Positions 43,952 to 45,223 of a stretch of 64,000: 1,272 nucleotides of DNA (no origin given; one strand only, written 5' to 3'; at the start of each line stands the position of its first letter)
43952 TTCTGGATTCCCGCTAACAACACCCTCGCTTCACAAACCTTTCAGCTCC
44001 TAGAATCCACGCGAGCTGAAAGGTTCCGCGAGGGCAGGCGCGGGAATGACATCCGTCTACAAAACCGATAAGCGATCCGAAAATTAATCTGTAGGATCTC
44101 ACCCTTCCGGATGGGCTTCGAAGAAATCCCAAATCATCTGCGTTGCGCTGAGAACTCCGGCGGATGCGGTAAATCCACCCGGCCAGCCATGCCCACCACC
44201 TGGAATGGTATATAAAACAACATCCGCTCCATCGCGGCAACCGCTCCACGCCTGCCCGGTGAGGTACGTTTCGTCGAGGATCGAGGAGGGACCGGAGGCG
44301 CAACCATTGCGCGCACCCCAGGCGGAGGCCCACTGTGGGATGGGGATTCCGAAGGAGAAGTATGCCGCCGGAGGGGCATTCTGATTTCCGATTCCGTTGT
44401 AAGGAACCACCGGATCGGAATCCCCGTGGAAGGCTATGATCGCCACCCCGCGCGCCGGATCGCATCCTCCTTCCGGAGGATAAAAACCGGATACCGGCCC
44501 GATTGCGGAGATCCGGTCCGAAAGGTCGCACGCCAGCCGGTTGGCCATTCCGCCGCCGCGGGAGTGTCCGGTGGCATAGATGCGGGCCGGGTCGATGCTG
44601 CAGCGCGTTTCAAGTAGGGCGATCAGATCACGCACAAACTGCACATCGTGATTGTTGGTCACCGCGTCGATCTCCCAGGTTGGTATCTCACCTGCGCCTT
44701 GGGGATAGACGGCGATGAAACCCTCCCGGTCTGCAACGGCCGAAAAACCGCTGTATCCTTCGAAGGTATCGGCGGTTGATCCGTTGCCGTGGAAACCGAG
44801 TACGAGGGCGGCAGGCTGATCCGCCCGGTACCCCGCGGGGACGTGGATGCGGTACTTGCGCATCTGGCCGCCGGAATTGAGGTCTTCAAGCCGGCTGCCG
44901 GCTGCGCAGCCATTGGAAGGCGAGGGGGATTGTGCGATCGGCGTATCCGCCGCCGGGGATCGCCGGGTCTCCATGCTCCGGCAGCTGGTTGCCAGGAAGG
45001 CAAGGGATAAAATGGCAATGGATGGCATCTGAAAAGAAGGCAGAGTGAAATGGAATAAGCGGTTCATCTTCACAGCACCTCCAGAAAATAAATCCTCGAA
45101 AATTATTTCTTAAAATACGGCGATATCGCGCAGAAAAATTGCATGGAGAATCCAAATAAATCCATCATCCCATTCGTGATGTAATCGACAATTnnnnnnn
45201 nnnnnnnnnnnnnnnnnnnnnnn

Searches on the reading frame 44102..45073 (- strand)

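Call 61: search_protein_families(library=pfam, proteins=[window:44102-45073:-], max_evalue=0.01)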
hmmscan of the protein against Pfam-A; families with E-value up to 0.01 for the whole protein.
window:44102-45073:- (324 aa): 4 families
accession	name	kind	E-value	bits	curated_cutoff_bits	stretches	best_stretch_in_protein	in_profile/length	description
PF02230.22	Abhydrolase_2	-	9.8e-06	26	23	1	155-226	97-173/217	Phospholipase/Carboxylesterase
PF10503.15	Esterase_PHB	-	4.4e-05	23.3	23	1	74-197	3-131/219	Esterase PHB depolymerase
PF00326.27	Peptidase_S9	-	0.0022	17.9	22.6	0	137-197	35-98/213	Prolyl oligopeptidase family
PF00756.26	Esterase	-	0.0091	16.2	22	0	69-249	5-154/251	Putative esterase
